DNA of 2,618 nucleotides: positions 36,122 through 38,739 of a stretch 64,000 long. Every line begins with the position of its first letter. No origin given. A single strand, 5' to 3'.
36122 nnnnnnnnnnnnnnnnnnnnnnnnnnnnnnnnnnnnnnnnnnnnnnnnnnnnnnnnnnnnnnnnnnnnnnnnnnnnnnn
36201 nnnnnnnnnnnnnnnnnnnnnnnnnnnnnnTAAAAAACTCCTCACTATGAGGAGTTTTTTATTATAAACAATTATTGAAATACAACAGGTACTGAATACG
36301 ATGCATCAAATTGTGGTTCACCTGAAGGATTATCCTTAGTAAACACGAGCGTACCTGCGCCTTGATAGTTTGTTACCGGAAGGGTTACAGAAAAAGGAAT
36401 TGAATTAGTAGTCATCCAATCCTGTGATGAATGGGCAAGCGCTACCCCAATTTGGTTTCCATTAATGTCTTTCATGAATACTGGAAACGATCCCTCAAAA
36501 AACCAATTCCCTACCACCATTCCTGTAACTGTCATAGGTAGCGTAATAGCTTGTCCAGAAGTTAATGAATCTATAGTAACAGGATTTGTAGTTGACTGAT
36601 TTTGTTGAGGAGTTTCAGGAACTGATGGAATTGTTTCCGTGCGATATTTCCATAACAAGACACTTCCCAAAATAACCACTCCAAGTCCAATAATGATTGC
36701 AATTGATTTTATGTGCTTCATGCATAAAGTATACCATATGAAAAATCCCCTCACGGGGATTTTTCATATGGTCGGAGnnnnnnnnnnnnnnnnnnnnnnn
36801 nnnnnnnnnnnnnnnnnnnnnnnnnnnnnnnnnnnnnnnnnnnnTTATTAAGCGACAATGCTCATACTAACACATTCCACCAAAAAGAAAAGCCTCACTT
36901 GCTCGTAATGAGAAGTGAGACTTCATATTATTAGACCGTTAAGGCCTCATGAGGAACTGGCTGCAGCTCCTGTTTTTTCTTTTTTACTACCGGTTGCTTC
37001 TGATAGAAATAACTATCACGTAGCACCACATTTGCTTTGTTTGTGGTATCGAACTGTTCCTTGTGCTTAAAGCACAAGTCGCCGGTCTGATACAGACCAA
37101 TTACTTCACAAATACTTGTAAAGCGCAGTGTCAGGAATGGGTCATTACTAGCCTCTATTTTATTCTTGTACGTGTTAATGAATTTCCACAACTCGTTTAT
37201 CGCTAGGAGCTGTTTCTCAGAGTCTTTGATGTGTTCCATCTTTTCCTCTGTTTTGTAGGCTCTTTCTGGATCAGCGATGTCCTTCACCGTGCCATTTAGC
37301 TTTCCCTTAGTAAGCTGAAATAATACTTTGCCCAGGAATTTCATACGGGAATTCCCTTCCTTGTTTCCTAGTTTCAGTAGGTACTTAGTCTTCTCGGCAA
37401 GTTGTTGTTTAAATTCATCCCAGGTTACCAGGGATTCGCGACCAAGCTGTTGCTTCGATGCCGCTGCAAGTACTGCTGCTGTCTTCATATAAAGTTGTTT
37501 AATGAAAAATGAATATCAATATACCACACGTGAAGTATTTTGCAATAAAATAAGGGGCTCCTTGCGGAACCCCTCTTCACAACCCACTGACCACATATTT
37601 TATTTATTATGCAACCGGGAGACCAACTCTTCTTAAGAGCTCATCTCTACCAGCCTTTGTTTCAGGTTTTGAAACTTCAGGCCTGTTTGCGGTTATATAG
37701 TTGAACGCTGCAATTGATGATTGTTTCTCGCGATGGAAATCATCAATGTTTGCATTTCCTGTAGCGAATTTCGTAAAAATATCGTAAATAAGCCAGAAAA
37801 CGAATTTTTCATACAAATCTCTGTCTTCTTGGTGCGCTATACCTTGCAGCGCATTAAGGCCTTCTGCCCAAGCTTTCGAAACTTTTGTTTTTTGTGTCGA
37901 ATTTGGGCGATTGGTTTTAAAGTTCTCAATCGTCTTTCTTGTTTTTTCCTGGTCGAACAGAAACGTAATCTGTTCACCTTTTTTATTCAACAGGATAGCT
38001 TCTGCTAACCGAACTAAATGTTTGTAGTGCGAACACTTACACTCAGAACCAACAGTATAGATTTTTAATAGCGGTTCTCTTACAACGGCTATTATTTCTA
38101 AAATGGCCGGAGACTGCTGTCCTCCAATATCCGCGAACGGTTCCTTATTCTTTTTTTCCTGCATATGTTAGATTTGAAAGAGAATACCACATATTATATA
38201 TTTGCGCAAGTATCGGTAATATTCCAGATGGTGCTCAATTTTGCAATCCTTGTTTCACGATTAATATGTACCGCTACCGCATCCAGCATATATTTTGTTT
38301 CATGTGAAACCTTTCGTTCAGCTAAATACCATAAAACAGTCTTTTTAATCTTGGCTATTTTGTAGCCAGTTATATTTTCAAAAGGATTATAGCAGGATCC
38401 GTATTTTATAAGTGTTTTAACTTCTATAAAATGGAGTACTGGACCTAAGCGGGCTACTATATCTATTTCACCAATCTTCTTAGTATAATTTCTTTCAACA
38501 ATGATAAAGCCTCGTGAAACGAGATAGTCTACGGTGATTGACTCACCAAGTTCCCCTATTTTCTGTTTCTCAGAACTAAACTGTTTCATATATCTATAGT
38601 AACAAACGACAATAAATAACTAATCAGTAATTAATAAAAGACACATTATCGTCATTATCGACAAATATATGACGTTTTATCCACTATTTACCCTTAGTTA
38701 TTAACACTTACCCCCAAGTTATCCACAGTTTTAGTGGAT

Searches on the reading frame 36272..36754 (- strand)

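Call 66: search_protein_families(library=pfam, proteins=[window:36272-36754:-], max_evalue=0.001)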
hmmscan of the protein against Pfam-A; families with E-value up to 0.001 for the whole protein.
window:36272-36754:- (160 aa): 1 family
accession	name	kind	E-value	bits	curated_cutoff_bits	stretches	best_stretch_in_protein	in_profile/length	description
PF10648.15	Gmad2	-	2.6e-05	24.9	25.7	1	65-145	8-84/86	Immunoglobulin-like domain of bacterial spore germination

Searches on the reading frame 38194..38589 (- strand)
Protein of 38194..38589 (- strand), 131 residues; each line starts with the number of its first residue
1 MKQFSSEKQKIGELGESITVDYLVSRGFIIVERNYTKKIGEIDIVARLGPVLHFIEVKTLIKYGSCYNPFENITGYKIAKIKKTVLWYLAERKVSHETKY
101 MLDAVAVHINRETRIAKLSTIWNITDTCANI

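Call 8: search_protein_families(library=pfam, proteins=[window:38194-38589:-], max_evalue=0.01)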
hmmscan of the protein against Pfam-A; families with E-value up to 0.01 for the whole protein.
window:38194-38589:- (131 aa): 1 family
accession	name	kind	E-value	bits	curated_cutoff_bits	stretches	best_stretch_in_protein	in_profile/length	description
PF02021.23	UPF0102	-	5.2e-18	65.6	23.6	1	15-107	1-80/80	Uncharacterised protein family UPF0102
